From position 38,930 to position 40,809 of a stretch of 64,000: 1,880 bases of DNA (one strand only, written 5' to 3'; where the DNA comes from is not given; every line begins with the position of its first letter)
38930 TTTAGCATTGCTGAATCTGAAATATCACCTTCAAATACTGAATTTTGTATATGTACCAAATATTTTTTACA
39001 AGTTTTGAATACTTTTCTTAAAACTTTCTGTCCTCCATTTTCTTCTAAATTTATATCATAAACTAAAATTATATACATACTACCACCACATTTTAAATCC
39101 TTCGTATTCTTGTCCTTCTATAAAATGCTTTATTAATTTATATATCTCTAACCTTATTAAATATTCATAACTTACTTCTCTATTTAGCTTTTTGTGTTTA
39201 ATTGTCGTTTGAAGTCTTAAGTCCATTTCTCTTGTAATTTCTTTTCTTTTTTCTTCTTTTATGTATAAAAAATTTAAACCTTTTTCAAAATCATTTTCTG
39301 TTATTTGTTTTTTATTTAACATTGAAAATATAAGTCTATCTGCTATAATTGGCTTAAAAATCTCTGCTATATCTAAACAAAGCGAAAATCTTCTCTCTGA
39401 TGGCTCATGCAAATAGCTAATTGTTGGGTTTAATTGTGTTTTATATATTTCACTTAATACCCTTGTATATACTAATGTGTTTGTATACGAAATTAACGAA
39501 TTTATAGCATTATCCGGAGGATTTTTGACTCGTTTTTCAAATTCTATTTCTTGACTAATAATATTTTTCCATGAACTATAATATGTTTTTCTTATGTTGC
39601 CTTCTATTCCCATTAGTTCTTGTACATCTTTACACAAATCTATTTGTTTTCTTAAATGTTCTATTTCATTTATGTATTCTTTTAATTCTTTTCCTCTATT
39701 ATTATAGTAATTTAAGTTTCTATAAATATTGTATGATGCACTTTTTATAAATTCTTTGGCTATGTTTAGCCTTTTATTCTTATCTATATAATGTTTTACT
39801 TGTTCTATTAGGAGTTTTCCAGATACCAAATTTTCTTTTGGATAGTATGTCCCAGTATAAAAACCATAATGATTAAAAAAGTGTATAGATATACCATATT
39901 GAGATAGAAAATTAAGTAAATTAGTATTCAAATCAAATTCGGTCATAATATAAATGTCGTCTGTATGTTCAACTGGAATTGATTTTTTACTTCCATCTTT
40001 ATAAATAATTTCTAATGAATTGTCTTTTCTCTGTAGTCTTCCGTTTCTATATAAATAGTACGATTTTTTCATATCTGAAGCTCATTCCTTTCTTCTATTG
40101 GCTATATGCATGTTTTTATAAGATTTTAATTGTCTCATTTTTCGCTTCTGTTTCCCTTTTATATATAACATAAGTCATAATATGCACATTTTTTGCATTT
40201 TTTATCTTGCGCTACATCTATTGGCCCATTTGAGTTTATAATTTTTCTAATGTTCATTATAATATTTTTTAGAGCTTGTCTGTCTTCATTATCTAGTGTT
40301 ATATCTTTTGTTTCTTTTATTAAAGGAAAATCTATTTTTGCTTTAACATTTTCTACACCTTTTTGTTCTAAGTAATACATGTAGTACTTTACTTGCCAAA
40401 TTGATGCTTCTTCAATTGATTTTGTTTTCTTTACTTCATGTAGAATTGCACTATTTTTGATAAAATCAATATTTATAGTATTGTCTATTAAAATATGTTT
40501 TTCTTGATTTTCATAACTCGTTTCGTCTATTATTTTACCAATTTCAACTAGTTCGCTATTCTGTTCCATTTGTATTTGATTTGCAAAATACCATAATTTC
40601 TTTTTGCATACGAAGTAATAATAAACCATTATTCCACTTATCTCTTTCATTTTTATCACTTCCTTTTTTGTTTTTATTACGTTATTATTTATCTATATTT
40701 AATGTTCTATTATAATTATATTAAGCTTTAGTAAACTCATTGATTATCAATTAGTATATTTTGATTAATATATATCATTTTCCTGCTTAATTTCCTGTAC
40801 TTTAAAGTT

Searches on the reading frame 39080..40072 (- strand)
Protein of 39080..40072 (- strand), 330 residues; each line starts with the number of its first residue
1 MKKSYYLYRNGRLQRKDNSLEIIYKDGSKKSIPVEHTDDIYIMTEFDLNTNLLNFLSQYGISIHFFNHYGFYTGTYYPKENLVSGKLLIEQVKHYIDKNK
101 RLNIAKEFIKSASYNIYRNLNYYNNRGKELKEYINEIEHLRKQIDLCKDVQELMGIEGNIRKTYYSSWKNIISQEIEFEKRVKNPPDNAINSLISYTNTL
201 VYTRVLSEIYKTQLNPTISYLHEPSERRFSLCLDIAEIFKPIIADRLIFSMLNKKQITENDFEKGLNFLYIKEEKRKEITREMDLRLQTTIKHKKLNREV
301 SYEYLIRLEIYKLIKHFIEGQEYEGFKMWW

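Call 79: search_protein_families(library=pfam, proteins=[window:39080-40072:-], max_evalue=0.001)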
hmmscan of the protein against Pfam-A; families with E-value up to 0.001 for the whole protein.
window:39080-40072:- (330 aa): 1 family
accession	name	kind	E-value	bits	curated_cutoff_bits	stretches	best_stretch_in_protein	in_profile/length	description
PF01867.21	Cas_Cas1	-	1.3e-93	313.7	22.3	1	5-283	1-281/283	CRISPR associated protein Cas1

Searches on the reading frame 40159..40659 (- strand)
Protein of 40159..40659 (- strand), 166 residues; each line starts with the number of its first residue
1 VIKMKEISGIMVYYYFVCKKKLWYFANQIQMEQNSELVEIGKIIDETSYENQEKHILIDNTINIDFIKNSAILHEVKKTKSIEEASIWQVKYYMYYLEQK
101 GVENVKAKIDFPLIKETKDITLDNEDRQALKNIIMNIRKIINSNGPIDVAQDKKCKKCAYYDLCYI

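Call 79: search_protein_families(library=pfam, proteins=[window:40159-40659:-], max_evalue=0.001)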
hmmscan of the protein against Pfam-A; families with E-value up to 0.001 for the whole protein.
window:40159-40659:- (166 aa): 2 families
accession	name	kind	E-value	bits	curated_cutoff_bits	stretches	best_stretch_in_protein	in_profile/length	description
PF01930.23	Cas_Cas4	-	3.8e-52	177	22.7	1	9-166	2-160/160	Domain of unknown function DUF83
PF12705.13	PDDEXK_1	-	0.00088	19.7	22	0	80-164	153-246/247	PD-(D/E)XK nuclease superfamily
